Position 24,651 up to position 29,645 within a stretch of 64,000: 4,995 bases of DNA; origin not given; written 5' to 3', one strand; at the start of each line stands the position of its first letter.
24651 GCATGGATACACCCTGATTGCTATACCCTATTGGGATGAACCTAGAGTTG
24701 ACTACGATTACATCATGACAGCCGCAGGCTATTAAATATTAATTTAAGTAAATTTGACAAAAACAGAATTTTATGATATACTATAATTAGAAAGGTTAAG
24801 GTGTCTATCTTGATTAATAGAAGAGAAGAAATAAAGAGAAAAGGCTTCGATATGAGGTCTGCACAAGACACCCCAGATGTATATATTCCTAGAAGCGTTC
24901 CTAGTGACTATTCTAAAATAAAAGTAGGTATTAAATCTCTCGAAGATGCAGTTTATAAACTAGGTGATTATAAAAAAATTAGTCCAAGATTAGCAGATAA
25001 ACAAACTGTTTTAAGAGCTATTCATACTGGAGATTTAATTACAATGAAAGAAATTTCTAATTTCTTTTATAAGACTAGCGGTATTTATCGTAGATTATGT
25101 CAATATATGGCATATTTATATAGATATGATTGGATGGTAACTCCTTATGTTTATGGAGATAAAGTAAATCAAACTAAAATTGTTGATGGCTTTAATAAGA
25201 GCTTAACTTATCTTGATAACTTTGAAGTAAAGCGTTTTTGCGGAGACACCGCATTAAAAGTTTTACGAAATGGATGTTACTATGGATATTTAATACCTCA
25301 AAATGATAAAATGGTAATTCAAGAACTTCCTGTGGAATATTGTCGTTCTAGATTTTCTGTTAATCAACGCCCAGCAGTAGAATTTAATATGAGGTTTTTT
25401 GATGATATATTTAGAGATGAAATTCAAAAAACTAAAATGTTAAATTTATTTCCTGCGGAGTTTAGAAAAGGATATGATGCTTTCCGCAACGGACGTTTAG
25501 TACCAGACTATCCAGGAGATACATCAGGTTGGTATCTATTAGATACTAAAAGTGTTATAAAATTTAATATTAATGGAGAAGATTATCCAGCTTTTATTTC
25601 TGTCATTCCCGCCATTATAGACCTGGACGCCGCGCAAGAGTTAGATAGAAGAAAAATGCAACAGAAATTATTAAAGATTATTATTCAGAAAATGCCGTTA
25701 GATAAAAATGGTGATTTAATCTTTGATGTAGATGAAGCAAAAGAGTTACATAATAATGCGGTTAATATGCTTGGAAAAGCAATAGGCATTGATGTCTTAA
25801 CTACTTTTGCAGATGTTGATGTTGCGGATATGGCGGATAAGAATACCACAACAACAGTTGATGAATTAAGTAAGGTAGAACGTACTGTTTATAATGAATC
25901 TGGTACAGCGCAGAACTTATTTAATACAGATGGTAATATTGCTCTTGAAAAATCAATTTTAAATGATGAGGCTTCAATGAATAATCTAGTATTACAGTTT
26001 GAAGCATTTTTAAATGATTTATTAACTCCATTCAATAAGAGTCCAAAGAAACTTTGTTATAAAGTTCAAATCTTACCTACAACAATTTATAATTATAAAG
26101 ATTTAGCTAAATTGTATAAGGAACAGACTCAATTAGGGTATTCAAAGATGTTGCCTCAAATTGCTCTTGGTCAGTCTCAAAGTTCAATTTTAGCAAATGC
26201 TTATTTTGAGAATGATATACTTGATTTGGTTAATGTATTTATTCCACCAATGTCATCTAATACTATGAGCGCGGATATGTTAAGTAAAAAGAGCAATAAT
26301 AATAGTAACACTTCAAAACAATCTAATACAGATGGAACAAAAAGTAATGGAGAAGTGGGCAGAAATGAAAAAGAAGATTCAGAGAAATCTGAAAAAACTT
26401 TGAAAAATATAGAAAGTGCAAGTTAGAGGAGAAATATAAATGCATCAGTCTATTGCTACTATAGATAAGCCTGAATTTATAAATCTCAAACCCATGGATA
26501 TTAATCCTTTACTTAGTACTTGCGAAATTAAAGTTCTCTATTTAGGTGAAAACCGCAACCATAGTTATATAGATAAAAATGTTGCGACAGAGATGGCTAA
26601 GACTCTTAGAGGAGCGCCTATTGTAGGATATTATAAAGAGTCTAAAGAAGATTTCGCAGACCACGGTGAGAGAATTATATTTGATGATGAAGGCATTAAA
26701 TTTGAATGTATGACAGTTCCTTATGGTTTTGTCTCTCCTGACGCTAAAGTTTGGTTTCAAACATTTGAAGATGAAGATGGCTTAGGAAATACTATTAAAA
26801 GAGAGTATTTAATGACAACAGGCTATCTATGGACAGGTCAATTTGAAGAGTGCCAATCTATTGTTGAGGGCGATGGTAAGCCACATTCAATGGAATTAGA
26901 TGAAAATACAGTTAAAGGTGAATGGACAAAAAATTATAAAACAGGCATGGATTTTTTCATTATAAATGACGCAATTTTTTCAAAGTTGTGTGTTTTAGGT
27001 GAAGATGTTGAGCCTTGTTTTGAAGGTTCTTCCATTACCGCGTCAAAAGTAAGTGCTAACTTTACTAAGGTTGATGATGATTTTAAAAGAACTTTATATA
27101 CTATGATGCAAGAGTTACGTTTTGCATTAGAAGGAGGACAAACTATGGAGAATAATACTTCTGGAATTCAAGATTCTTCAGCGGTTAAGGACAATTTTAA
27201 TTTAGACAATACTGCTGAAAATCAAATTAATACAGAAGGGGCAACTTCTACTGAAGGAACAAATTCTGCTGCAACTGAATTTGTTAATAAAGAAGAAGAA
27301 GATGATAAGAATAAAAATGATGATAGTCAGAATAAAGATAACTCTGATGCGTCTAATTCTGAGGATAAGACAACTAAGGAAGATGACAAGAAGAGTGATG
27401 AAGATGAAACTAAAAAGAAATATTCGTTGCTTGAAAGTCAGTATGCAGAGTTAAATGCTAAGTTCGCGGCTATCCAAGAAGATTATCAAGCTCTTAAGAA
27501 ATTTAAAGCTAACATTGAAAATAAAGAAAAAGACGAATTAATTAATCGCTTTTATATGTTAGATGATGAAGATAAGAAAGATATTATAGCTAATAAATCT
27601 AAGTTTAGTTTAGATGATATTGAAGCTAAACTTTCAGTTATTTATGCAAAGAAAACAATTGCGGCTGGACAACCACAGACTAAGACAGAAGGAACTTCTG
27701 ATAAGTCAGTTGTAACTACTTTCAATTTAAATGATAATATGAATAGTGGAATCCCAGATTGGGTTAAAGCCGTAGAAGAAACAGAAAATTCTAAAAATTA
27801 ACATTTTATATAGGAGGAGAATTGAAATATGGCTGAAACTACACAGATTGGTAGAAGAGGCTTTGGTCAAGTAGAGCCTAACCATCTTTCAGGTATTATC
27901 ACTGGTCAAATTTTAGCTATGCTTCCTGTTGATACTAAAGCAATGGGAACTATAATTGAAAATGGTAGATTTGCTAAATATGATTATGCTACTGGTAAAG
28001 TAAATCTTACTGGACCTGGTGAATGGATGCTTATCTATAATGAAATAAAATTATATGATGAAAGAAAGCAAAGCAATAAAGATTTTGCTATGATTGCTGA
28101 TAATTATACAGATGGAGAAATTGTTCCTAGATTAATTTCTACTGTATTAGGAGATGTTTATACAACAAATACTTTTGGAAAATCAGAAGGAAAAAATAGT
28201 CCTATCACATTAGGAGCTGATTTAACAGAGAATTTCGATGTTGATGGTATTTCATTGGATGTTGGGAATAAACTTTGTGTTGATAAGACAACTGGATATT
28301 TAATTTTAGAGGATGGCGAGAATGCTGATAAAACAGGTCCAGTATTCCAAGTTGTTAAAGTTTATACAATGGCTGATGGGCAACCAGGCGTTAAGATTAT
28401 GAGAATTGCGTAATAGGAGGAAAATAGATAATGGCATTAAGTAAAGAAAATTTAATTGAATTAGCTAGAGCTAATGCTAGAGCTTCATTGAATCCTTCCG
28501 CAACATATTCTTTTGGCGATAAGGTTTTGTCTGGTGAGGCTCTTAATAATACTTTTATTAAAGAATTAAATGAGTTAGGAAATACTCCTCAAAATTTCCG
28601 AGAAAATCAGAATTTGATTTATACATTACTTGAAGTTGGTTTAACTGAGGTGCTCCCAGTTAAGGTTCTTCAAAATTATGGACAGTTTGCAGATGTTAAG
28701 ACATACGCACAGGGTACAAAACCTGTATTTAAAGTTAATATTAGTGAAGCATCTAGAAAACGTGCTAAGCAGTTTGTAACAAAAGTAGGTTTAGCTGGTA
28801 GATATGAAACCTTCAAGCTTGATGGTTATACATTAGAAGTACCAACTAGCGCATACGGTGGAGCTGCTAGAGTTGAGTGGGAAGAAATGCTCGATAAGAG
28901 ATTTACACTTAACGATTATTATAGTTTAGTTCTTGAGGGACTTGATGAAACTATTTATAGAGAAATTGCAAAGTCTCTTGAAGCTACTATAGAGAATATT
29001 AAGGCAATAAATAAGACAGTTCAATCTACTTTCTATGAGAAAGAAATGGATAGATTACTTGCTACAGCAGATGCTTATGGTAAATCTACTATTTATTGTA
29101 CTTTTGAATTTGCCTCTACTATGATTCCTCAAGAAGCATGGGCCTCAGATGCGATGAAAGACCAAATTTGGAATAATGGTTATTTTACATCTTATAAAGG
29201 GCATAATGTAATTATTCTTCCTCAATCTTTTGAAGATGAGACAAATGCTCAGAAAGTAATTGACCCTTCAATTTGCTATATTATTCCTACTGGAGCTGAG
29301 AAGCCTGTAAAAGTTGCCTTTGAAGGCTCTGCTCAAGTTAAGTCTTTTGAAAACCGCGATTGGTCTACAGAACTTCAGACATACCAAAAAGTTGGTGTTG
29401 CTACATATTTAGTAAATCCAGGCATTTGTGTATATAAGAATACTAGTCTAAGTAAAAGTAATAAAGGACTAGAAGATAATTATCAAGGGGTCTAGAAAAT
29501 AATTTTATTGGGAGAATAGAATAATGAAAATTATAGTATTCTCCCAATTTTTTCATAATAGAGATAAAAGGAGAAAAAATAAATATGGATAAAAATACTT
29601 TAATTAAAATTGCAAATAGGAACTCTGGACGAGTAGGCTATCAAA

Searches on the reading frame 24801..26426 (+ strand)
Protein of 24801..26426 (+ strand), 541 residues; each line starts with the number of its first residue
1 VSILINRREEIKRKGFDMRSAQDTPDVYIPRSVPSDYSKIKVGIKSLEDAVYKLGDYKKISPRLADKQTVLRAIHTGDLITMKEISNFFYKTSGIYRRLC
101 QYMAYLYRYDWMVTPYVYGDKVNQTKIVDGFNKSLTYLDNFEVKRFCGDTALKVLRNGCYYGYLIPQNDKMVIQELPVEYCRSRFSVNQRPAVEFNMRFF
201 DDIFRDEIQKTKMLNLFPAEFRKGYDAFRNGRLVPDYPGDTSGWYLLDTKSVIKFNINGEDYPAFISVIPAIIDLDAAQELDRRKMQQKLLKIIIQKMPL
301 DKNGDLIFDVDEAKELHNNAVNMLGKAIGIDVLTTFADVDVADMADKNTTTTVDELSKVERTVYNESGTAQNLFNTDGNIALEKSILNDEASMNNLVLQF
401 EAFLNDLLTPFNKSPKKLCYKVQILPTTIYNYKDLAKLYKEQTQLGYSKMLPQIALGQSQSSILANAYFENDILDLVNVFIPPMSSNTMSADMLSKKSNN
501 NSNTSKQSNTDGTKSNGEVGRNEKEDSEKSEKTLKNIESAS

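Call 12: search_protein_families(library=phrogs, proteins=[window:24801-26426:+])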
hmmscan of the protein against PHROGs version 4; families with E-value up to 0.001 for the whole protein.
window:24801-26426:+ (541 aa): 1 family
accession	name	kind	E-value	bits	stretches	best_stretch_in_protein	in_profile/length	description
phrog_2739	-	head and packaging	8.5e-74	250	1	35-516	19-494/501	portal protein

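Call 25: search_dna_similar(query=window:24801-26426:+, collection=phages, mode=protein, max_rows=15)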
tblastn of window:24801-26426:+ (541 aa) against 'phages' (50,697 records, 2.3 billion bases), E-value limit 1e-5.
Records with a match: 82; places in all: 82; records where one place covers at least 80% of the query: 21.
Best place of each record, by identity: 60-80% 1; <60% 81.
By first word of the organism name: Bacillus 36; Lactococcus 16; Enterococcus 7; Clostridioides 6; Staphylococcus 4; Mammaliicoccus 4; Bacteriophage 2; Brevibacillus 2; Clostridium 2; Phage 1; and 2 more.
By host as written in the record: Lactococcus lactis 15; Bacillus anthracis Sterne 10; Bacillus anthracis 7; Bacillus cereus 7; - 4; Enterococcus faecium 4; Clostridioides difficile 3; Enterococcus faecalis 2; and 23 more.
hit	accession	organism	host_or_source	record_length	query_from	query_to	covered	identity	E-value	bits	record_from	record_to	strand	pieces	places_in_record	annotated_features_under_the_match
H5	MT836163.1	Bacteriophage sp.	human fecal samples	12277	4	539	99%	72.0%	0e+0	783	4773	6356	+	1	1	record has no annotation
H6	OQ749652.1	Phage Phass-1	human gut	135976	27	536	94%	38.9%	4e-107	357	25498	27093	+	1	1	hypothetical protein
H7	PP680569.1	Enterococcus phage VRE9_3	Enterococcus faecium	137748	72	488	77%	31.8%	2e-59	219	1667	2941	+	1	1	portal protein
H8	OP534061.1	Enterococcus phage H1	Enterococcus faecium 374iF1 (22)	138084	72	488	77%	31.8%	2e-59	219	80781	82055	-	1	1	hypothetical protein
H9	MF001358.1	Enterococcus phage EF1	Enterococcus faecalis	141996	72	488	77%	31.8%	2e-59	219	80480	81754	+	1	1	hypothetical protein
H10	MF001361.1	Enterococcus phage EF5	Enterococcus faecalis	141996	72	488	77%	31.8%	2e-59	219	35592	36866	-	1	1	hypothetical protein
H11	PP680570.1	Enterococcus phage VRE9_4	Enterococcus faecium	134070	72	488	77%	31.8%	2e-59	219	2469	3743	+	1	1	portal protein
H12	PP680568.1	Enterococcus phage VRE9_2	Enterococcus faecium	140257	72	488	77%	31.5%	3e-59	218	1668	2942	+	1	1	portal protein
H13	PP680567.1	Enterococcus phage VRE9_1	Enterococcus faecium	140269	72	488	77%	31.5%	3e-59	218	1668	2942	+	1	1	portal protein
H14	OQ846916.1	Alicyclobacillus phage KKP_3916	Alicyclobacillus acidoterrestris strain ...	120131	80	535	84%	27.7%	7e-36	149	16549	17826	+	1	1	hypothetical protein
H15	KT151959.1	Brevibacillus phage Sundance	Brevibacillus laterosporus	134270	82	492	76%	28.5%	3e-38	156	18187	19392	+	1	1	putative structural protein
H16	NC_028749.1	Brevibacillus phage Sundance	Brevibacillus laterosporus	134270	82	492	76%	28.5%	3e-38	156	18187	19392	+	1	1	portal protein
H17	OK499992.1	Bacillus phage vB_BanS_Nate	Bacillus anthracis Sterne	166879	9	494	90%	23.8%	2e-22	108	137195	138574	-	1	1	portal protein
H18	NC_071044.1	Bacillus phage vB_BanS_Nate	Bacillus anthracis Sterne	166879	9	494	90%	23.8%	2e-22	108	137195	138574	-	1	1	portal protein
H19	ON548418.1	Bacillus phage vB_BanS-Thrax2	Bacillus anthracis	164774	8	494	90%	23.4%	1e-23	111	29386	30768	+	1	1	portal protein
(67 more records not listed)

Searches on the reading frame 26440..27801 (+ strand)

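Call 12: search_protein_families(library=phrogs, proteins=[window:26440-27801:+])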
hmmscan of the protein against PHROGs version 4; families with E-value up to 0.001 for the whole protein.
window:26440-27801:+ (453 aa): 2 families
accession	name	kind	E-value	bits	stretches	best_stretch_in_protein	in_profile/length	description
phrog_3313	-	unknown function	1.6e-46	160.4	1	18-433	16-463/480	-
phrog_34215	-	unknown function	1.2e-24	87.6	1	16-295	17-269/758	-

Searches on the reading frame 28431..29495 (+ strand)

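Call 12: search_protein_families(library=phrogs, proteins=[window:28431-29495:+])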
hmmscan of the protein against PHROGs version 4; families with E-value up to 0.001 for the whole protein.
window:28431-29495:+ (354 aa): 1 family
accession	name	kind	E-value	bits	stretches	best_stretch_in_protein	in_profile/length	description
phrog_4088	-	unknown function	8.4e-53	180.8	1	25-337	21-331/332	-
